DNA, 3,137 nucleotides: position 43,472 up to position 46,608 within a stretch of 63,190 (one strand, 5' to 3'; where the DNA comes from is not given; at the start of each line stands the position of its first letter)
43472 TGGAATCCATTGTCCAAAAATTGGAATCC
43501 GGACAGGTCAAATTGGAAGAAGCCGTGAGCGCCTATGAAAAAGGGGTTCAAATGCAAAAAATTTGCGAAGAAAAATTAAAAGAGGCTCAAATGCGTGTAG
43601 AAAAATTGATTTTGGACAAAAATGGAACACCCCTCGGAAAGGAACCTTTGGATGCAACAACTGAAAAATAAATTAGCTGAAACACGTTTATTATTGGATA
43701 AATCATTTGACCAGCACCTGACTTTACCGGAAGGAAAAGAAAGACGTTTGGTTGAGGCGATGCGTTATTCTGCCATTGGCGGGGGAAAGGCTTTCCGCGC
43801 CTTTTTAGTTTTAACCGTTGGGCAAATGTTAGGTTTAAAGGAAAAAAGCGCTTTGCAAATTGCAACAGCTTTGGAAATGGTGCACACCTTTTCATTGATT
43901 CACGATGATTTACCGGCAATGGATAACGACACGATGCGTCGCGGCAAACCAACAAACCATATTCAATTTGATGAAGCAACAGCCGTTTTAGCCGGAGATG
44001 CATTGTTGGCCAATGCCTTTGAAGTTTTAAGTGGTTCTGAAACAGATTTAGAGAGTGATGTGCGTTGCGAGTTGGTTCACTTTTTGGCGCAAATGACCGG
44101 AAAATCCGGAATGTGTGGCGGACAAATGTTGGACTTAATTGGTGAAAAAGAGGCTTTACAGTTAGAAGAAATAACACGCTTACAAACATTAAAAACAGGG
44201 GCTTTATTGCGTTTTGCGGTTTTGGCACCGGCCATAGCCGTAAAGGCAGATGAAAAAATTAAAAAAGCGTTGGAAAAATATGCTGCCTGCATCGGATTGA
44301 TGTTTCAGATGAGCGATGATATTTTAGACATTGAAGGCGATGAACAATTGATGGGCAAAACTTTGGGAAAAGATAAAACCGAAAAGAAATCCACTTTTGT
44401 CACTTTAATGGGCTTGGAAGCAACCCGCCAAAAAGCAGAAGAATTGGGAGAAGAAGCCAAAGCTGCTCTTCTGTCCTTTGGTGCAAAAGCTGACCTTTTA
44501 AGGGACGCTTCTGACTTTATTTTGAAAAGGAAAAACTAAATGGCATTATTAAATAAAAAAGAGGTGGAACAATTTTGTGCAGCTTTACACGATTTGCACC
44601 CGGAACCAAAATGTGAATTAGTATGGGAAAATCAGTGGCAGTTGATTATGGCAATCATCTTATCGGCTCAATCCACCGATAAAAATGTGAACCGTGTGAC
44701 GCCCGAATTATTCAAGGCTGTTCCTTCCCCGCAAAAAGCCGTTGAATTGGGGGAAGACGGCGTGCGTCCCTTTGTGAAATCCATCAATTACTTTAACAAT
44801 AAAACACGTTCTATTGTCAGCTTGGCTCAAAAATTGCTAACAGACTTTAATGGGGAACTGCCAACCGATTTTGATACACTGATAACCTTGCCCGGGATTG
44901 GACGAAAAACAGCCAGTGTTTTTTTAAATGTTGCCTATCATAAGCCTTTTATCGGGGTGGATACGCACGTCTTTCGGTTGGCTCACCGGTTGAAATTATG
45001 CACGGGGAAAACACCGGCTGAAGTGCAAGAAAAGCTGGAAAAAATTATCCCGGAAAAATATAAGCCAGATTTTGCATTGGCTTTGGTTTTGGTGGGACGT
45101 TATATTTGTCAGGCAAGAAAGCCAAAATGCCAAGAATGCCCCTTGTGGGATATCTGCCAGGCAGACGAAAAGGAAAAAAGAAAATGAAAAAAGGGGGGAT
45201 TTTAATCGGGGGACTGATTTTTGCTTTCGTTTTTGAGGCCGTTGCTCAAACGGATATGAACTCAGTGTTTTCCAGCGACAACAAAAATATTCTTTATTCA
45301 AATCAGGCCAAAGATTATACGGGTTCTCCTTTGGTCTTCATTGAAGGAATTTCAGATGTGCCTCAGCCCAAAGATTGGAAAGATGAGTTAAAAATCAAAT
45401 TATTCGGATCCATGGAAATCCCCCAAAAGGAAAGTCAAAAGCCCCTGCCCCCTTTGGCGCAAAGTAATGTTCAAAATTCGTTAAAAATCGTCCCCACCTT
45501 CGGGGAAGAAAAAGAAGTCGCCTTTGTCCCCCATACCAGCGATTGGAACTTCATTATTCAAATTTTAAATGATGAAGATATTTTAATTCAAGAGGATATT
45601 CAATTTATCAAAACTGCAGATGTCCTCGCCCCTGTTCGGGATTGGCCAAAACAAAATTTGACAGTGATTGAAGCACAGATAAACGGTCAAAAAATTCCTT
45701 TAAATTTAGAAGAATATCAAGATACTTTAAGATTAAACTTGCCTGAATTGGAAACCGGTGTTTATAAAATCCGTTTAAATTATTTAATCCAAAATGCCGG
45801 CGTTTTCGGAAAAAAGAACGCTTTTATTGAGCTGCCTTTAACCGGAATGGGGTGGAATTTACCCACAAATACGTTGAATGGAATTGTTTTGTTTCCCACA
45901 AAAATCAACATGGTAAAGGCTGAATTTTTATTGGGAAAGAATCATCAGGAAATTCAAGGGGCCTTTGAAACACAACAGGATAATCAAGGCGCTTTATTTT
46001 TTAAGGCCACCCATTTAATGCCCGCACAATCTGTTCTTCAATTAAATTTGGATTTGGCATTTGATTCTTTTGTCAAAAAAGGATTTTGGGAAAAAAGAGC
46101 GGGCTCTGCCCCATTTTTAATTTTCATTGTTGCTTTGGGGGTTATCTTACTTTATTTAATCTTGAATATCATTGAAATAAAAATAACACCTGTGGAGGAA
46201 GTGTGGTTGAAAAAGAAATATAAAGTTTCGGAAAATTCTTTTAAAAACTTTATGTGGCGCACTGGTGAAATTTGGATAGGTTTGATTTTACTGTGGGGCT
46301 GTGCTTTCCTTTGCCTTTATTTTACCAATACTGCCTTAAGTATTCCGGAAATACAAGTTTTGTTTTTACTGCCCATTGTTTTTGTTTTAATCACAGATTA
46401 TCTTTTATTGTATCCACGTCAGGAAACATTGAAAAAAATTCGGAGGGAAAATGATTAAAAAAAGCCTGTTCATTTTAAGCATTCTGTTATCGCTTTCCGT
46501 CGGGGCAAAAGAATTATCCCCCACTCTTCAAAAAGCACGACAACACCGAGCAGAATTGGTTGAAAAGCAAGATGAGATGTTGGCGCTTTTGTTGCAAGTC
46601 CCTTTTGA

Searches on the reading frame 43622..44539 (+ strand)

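Call 38: search_protein_families(library=pfam, proteins=[window:43622-44539:+], max_evalue=0.001)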
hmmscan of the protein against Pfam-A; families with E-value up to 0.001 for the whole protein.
window:43622-44539:+ (305 aa): 1 family
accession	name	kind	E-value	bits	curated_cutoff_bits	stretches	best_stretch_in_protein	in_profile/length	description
PF00348.22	polyprenyl_synt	-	7.1e-55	186.4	27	1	42-276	3-231/251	Polyprenyl synthetase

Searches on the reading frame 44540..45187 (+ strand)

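Call 38: search_protein_families(library=pfam, proteins=[window:44540-45187:+], max_evalue=0.001)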
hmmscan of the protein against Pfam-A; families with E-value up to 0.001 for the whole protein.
window:44540-45187:+ (215 aa): 3 families
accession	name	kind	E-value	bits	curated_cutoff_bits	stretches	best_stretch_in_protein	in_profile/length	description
PF00730.31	HhH-GPD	-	4.2e-23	82.2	26.2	1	38-171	2-107/108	HhH-GPD superfamily base excision DNA repair protein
PF00633.29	HHH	-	1.7e-06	28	24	1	103-130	2-29/30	Helix-hairpin-helix motif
PF10576.14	EndIII_4Fe-2S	-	7.5e-06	26.5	20.5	1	190-206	1-17/17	Iron-sulfur binding domain of endonuclease III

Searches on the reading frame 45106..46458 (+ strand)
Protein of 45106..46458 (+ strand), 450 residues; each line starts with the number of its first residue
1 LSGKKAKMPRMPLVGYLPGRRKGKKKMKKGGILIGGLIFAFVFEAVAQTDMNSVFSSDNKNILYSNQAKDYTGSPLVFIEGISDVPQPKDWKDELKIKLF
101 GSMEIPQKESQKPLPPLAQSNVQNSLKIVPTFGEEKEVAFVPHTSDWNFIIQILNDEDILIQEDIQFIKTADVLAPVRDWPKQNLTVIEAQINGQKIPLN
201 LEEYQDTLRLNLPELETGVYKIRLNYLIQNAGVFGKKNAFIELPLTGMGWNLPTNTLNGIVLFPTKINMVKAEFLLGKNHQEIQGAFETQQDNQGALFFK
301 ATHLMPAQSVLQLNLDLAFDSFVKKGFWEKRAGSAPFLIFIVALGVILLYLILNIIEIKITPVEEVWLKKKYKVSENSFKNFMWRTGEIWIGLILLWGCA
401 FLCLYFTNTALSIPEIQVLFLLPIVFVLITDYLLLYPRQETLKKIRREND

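Call 38: search_protein_families(library=pfam, proteins=[window:45106-46458:+], max_evalue=0.001)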
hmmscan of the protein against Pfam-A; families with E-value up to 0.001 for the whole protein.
window:45106-46458:+ (450 aa): 1 family
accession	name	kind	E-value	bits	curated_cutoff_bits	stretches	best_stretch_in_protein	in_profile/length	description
PF09972.14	DUF2207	-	0.001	19.8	24.4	0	191-306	57-162/172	Predicted membrane protein (DUF2207) N-terminal domain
